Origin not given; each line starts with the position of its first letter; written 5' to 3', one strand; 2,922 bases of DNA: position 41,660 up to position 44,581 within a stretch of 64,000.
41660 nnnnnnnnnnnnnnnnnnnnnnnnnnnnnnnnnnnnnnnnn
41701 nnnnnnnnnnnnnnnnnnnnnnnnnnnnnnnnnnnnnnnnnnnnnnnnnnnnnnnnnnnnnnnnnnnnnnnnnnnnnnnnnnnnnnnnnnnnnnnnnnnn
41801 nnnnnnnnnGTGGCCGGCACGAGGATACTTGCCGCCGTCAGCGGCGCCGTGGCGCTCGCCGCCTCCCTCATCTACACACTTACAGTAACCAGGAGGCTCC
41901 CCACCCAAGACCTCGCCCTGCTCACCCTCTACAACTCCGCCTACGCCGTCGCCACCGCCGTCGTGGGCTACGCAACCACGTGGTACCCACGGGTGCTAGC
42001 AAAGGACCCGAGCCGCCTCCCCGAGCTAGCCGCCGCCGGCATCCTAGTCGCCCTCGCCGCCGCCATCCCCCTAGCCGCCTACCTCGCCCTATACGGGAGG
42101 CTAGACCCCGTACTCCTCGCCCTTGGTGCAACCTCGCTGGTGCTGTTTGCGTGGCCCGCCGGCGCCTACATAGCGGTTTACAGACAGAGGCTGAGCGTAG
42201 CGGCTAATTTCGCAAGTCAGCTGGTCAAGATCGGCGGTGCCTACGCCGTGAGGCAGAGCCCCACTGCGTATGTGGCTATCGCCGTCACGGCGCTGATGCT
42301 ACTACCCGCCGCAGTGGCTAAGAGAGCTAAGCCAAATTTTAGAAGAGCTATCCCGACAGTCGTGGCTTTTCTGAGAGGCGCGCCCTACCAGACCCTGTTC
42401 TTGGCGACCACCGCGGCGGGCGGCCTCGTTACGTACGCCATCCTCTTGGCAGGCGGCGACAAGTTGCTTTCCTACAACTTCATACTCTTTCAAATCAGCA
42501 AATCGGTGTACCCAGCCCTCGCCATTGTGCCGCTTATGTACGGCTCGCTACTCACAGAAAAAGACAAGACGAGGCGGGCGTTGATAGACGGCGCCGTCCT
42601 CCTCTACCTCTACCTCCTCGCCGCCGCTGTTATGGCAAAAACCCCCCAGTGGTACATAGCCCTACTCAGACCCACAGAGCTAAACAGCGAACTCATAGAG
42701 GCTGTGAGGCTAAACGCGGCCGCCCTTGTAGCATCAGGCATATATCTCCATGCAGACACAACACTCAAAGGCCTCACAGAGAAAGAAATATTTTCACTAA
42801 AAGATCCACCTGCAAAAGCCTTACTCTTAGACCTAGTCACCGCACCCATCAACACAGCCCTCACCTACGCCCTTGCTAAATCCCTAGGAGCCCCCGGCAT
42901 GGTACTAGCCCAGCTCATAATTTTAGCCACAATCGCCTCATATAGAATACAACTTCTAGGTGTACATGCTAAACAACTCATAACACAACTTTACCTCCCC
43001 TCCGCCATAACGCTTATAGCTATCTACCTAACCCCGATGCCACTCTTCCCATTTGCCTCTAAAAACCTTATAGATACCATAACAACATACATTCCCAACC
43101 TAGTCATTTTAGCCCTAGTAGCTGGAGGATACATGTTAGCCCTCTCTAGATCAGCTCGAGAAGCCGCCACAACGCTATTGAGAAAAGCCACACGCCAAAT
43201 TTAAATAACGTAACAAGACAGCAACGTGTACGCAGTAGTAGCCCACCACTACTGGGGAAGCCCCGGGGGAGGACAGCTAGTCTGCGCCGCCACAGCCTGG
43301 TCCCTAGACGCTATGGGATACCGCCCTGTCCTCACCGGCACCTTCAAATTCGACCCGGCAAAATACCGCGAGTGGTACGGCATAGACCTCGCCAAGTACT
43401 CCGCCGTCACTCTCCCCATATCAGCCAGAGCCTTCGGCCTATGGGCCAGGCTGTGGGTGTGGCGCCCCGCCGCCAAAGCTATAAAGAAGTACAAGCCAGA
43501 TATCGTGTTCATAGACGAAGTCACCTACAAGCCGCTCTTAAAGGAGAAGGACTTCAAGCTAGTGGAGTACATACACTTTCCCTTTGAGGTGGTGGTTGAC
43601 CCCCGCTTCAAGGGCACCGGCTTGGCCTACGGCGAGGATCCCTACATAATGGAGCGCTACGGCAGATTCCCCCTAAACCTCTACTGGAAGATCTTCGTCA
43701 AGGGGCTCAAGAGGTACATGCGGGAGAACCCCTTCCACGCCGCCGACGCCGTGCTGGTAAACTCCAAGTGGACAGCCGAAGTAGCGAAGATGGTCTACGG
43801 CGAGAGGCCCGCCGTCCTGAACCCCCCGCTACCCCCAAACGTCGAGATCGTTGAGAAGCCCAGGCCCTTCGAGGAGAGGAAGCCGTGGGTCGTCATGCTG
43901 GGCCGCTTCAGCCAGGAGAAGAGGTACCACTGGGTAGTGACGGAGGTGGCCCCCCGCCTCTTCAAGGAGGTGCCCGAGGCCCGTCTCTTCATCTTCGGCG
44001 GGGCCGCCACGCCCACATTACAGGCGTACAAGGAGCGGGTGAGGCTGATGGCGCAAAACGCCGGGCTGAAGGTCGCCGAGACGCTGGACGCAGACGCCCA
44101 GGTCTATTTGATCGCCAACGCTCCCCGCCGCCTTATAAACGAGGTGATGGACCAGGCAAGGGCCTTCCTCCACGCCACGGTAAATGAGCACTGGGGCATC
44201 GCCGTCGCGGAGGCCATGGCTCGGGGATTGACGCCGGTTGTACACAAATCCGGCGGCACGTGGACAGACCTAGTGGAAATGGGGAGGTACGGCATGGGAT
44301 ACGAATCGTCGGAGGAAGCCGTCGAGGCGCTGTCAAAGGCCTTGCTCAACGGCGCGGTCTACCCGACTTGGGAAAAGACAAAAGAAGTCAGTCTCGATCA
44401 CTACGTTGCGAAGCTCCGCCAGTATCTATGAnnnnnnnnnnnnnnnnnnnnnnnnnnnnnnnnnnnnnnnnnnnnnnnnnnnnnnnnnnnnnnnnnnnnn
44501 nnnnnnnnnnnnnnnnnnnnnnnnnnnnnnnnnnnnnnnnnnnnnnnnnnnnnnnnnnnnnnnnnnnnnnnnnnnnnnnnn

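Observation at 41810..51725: Mosaic surface-glycan locus: native GC-rich GT4 gene followed by an AT-rich two-gene cassette, a duplicated GT4 3' fragment, an AT-rich GT2 gene and rmlCDBA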

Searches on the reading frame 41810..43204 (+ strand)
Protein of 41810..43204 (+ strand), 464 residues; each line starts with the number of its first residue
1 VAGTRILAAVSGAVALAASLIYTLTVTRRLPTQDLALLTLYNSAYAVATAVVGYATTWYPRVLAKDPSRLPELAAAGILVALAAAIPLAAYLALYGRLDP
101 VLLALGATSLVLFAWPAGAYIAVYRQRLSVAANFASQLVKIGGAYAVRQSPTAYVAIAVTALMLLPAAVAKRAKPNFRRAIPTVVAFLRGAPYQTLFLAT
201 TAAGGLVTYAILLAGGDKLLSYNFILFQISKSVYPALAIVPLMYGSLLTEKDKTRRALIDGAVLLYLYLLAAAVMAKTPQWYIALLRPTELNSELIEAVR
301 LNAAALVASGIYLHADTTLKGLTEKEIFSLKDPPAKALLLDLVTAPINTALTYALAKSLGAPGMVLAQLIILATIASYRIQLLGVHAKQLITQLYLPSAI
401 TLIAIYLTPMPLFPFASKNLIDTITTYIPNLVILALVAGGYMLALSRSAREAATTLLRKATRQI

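Call 6: search_protein_families(library=pfam, proteins=[window:41810-43204:+], max_evalue=0.01)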
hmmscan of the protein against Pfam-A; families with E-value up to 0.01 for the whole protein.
window:41810-43204:+ (464 aa): 0 families

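Call 51: search_protein_families(library=ncbifam, proteins=[window:41810-43204:+], max_evalue=1)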
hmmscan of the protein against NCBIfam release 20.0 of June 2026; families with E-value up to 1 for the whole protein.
window:41810-43204:+ (464 aa): 1 family
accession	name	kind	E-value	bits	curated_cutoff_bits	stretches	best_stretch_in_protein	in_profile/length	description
TIGR02865.1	spore_II_E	equivalog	0.4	8.6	490.8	1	120-222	27-126/764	stage II sporulation protein E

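Call 52: search_protein_families(library=pfam, proteins=[window:41810-43204:+], max_evalue=10)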
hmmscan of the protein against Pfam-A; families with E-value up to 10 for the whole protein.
window:41810-43204:+ (464 aa): 1 family
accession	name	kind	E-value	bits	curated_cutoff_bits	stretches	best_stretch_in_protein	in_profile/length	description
PF04647.20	AgrB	-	1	9.1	23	1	363-435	47-120/185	Accessory gene regulator B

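Call 73: search_solved_structures(query=window:41810-43204:+, max_evalue=10)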
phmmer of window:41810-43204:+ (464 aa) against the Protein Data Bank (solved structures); distinct sequences matched with E-value up to 10: 0.

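Call 79: predict_structure(protein=window:41810-43204:+)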
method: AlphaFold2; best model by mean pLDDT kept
length: 464 residues; sequences in the alignment: 1
mean_pLDDT: 46.2   pTM: 0.32
mean pLDDT of the five models: 46.2, 40.8, 40.8, 38.2, 38.1
residues with pLDDT >= 90: 0; 70-90: 1; 50-70: 151; < 50: 312
segments of 3 or more residues with pLDDT < 50: 1-14, 118-127, 145-150, 165-178, 180-185, 187-292, 294-322, 341-425, 427-438, 460-464
pLDDT, mean of each block of 10 residues (from residue 1): 41 50 50 57 56 54 63 57 56 51 51 50 48 54 49 51 47 45 47 43 42 34 38 37 40 44 47 44 42 47 41 39 52 52 42 34 38 37 31 34 37 42 47 49 55 58 44
secondary structure, 60 per line:
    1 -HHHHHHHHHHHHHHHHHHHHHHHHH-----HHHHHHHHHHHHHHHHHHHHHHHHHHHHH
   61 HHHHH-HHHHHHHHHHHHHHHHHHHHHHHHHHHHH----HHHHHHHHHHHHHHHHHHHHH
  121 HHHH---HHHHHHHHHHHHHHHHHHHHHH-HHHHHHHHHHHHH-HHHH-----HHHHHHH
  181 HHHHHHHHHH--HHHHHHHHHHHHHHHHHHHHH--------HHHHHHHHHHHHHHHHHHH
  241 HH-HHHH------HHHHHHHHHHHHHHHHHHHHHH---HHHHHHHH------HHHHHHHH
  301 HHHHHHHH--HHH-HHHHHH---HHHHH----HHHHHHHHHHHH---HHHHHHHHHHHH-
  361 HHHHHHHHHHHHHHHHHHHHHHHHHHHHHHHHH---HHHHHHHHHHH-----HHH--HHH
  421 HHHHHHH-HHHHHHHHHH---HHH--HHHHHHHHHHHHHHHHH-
elements in order: H2-26 H32-65 H67-95 H100-124 H128-149 H151-163 H165-168 H174-190 H193-213 H222-242 H244-247 H254-275 H279-286 H293-308 H315-320 H324-328 H333-344 H348-359 H361-393 H397-407 H418-427 H429-438 H447-463

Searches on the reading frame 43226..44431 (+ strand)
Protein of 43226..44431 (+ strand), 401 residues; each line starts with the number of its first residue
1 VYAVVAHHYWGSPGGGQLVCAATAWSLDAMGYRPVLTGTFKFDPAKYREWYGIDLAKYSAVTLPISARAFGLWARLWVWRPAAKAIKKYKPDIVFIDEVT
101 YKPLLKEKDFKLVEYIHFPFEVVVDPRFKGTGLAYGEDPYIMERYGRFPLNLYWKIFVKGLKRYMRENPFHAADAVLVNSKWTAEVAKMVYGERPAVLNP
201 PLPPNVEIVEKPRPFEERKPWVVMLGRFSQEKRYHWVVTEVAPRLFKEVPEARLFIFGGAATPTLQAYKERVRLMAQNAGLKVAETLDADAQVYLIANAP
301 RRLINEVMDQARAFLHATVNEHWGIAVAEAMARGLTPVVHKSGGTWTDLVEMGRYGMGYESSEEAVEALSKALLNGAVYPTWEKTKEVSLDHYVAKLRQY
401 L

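Call 6: search_protein_families(library=pfam, proteins=[window:43226-44431:+], max_evalue=0.01)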
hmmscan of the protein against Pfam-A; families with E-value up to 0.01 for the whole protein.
window:43226-44431:+ (401 aa): 4 families
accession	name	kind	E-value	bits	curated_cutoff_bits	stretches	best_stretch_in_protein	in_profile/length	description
PF00534.26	Glycos_transf_1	-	4.4e-17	62.6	26.4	1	211-376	7-159/172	Glycosyl transferases group 1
PF13692.12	Glyco_trans_1_4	-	7.5e-13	49.4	27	1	220-373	2-140/142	Glycosyl transferases group 1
PF13439.12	Glyco_transf_4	-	1e-08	35.9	28.5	1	13-193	1-154/170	Glycosyltransferase Family 4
PF20706.3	GT4-conflict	-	0.00041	19.9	26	1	185-349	163-320/385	Family 4 Glycosyltransferase in conflict systems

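Call 9: find_encoding_contigs(protein=window:43226-44431:+, flank=10000, max_places=10)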
Protein window:43226-44431:+ (401 aa): no gene with exactly this product is on record in the collection.

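Call 13: find_related_loci(query=window:43226-44431:+, collection=genome_contigs, flank=10000)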
Query window:43226-44431:+ (401 aa) in genome_contigs; peptide patterns used: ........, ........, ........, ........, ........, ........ (x = any residue, [..] = any of these).
67 stretches matched a pattern; 23 encode a relative of the query (tblastn E <= 1e-3); 23 distinct loci.
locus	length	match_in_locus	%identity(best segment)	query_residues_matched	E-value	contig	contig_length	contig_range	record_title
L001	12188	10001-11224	63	2-401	2e-180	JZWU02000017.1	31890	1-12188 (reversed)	MAG: Vulcanisaeta sp. AZ3 NODE_49_length_31890_cov_6.069079, whole genome shotgun sequence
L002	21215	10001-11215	62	2-401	8e-170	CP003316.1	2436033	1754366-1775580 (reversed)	Pyrobaculum oguniense TE7, complete genome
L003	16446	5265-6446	63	4-401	2e-169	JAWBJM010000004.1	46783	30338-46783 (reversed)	MAG: Pyrobaculum sp. isolate GMQS_201907_bins_3 GMQS_201907_bins_3_scaffold_4, whole genome shotgun sequence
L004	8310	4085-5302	60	4-401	1e-167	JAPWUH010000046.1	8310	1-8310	MAG: Caldivirga sp. isolate RSNS23 scaffold_1804_c1, whole genome shotgun sequence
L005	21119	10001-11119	64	4-373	1e-167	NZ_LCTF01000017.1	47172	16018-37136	Caldivirga sp. MU80 contig_39, whole genome shotgun sequence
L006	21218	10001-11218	61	2-401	9e-164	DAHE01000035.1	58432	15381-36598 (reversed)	MAG TPA_asm: Thermocladium sp. UBA166 UBA166_contig_2448, whole genome shotgun sequence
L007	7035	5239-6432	59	2-401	7e-164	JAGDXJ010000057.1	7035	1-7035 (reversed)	MAG: Nitrososphaerales archaeon isolate KMA_Bin22 NODE_2471_length_7035_cov_12.521203, whole genome shotgun sequence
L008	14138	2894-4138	58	1-399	4e-162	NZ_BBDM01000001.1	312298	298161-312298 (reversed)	Vulcanisaeta sp. JCM 14467, whole genome shotgun sequence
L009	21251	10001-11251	59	3-399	1e-160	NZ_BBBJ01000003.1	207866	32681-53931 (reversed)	Vulcanisaeta distributa JCM 11217, whole genome shotgun sequence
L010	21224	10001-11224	61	2-397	6e-164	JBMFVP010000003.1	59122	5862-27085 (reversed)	MAG: Thermocladium sp. isolate KM4348-32 NODE_3_length_59122_cov_3.898484, whole genome shotgun sequence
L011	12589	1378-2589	56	2-397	1e-148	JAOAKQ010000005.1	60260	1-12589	MAG: Sulfolobales archaeon isolate SKW88 NODE_5_length_60260_cov_170.327784, whole genome shotgun sequence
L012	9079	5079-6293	54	2-399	9e-147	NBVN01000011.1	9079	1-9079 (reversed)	MAG: Zestosphaera tikiterensis isolate NZ3 Iph_new_253, whole genome shotgun sequence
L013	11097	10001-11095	57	2-364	3e-142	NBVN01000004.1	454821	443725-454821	MAG: Zestosphaera tikiterensis isolate NZ3 Iph_new_18C, whole genome shotgun sequence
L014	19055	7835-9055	59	3-401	8e-171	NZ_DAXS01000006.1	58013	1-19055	MAG: Caldivirga sp. UBA161 UBA161_contig_4053, whole genome shotgun sequence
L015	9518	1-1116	55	45-399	3e-135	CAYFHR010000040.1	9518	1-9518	MAG TPA_asm: uncultured Thermoproteaceae archaeon isolate DRP004690_co1_14 genome assembly, contig: NODE_542_length_9518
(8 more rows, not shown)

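Call 51: search_protein_families(library=ncbifam, proteins=[window:43226-44431:+], max_evalue=1)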
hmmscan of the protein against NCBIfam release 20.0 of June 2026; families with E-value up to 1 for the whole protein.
window:43226-44431:+ (401 aa): 17 families
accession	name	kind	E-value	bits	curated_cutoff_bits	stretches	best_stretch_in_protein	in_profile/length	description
TIGR04047.1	MSMEG_0565_glyc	hypoth_equivalog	8.5e-10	38.2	259.85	1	240-374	213-340/373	MSMEG_0565 family glycosyltransferase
NF041876.1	EPS_EpsE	equivalog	1.5e-08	34.3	400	1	175-373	165-355/389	exopolysaccharide biosynthesis GT4 family glycosyltransferase EpsE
NF053787.1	GlcN_PG_synth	equivalog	7.5e-06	25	480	1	299-369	250-316/361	N-acetylglucosaminyl phosphatidylglycerol synthase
NF038295.1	EPS_HpsP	equivalog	3.8e-05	22.9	550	1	214-377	202-354/388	hormogonium polysaccharide biosynthesis glycosyltransferase HpsP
TIGR02149.1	glgA_Coryne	subfamily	4.9e-05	22.6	302.4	1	214-368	199-340/391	glycogen synthase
TIGR03088.1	stp2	hypoth_equivalog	6.7e-05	22.1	409.05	1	221-376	196-335/374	TIGR03088 family PEP-CTERM/XrtA system glycosyltransferase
NF041010.1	glycosy_Agl16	equivalog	8.2e-05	21.6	575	1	216-372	177-315/352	glycosylation protein Agl16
NF049988.1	MGlcDAGSynMgs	equivalog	0.0024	17.3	400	1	284-394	263-372/398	alpha-monoglucosyldiacylglycerol synthase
TIGR02095.1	glgA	subfamily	0.0024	16.6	328.45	1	216-361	291-425/477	glycogen/starch synthase, ADP-glucose type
TIGR03999.1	thiol_BshA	equivalog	0.0057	15.6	273.7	1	283-370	247-329/375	N-acetyl-alpha-D-glucosaminyl L-malate synthase BshA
TIGR03449.1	mycothiol_MshA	equivalog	0.0058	15.6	462.5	1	221-358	222-350/406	D-inositol-3-phosphate glycosyltransferase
NF041879.1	EPS_EpsH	equivalog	0.0084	14.9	800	1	308-366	310-368/431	exopolysaccharide biosynthesis glycosyltransferase EpsH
NF041139.1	TreT_Thcocales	equivalog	0.015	14.1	775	1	218-369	228-371/412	trehalose synthase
TIGR02918.1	TIGR02918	equivalog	0.019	13.7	574.6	1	213-336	312-418/500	accessory Sec system glycosyltransferase GtfA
TIGR03087.1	stp1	hypoth_equivalog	0.054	12.6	316.65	1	211-271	216-279/397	TIGR03087 family PEP-CTERM/XrtA system glycosyltransferase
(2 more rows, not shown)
